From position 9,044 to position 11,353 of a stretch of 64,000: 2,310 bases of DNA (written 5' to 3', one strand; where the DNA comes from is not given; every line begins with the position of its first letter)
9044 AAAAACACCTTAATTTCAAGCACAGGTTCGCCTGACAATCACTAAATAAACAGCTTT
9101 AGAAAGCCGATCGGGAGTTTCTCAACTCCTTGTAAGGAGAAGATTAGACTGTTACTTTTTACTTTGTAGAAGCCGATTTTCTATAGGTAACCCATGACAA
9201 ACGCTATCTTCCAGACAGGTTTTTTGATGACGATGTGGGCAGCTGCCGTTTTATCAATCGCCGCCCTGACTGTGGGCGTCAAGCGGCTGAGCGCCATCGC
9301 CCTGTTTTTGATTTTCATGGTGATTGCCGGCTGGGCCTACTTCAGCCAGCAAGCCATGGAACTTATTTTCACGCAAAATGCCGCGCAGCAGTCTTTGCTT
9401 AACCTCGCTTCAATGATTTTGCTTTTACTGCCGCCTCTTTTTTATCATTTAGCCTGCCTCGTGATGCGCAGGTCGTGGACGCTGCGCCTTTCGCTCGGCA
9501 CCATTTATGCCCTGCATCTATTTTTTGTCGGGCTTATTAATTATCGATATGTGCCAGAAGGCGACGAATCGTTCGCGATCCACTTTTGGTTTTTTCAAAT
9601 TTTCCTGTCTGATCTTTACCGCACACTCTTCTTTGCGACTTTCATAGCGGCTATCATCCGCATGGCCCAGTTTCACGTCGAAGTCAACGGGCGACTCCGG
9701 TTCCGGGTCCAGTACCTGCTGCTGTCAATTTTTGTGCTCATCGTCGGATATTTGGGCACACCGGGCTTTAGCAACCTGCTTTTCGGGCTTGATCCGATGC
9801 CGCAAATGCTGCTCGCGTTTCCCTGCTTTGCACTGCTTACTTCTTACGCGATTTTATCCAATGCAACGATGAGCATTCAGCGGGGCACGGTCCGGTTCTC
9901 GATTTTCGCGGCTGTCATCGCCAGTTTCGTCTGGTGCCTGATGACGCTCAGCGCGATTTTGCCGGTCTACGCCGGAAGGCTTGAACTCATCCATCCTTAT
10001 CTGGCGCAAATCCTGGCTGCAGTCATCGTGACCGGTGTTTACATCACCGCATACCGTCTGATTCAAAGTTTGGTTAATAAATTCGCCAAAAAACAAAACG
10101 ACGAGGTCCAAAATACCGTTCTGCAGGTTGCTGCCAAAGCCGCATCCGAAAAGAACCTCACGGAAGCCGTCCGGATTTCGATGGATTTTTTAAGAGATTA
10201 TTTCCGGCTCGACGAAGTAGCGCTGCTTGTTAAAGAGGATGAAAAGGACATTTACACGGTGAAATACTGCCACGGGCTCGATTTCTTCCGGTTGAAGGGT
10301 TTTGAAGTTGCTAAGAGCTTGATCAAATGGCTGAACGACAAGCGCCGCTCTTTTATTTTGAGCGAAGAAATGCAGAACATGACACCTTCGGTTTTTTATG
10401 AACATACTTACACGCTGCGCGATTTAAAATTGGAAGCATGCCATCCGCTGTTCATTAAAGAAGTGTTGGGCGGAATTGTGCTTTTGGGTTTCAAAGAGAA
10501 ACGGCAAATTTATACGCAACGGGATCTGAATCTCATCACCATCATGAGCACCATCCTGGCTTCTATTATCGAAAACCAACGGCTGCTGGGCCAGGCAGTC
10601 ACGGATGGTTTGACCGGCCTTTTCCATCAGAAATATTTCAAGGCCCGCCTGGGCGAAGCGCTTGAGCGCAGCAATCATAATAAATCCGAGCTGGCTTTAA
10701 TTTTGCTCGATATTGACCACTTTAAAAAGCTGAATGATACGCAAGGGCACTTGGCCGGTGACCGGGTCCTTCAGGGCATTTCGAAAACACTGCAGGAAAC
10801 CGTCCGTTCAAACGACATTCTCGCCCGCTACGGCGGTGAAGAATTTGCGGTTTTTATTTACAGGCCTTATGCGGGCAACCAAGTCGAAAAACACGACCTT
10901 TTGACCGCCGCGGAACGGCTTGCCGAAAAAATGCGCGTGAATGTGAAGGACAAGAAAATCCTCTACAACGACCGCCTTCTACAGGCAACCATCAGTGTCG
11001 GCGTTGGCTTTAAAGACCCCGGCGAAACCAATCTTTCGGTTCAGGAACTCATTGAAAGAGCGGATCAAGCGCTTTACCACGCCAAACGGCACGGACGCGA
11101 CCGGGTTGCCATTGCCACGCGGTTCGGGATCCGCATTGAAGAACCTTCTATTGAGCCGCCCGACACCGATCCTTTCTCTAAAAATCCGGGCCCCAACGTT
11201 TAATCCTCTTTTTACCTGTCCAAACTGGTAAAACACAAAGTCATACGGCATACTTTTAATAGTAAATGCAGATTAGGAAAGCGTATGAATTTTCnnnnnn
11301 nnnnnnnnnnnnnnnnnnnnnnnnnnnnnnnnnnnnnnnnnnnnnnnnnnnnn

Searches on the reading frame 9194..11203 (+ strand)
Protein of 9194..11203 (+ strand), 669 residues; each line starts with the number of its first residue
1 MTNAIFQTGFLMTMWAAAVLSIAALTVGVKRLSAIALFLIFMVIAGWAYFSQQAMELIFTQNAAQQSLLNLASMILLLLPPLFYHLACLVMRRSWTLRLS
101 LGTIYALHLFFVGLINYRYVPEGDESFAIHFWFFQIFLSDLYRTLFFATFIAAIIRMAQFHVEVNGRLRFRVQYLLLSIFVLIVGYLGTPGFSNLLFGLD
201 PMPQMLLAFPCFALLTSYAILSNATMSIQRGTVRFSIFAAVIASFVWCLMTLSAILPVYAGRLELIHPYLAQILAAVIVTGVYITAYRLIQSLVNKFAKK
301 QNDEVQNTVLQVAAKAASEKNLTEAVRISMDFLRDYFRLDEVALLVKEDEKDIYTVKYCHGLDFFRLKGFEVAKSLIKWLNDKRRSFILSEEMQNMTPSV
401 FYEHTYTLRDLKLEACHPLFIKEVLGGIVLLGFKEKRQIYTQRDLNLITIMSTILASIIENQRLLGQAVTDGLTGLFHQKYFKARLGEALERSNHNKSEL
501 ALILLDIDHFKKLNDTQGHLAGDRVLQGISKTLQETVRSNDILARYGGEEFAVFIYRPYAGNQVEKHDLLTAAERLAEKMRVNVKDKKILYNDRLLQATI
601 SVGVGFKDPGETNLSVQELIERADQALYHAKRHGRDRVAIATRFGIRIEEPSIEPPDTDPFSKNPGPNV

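Call 29: search_protein_families(library=pfam, proteins=[window:9194-11203:+], max_evalue=0.00001)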
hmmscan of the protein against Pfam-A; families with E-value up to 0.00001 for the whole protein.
window:9194-11203:+ (669 aa): 1 family
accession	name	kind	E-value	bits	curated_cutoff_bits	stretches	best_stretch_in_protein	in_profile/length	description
PF00990.26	GGDEF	-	5.9e-39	133.9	23.8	1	468-637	1-161/161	Diguanylate cyclase, GGDEF domain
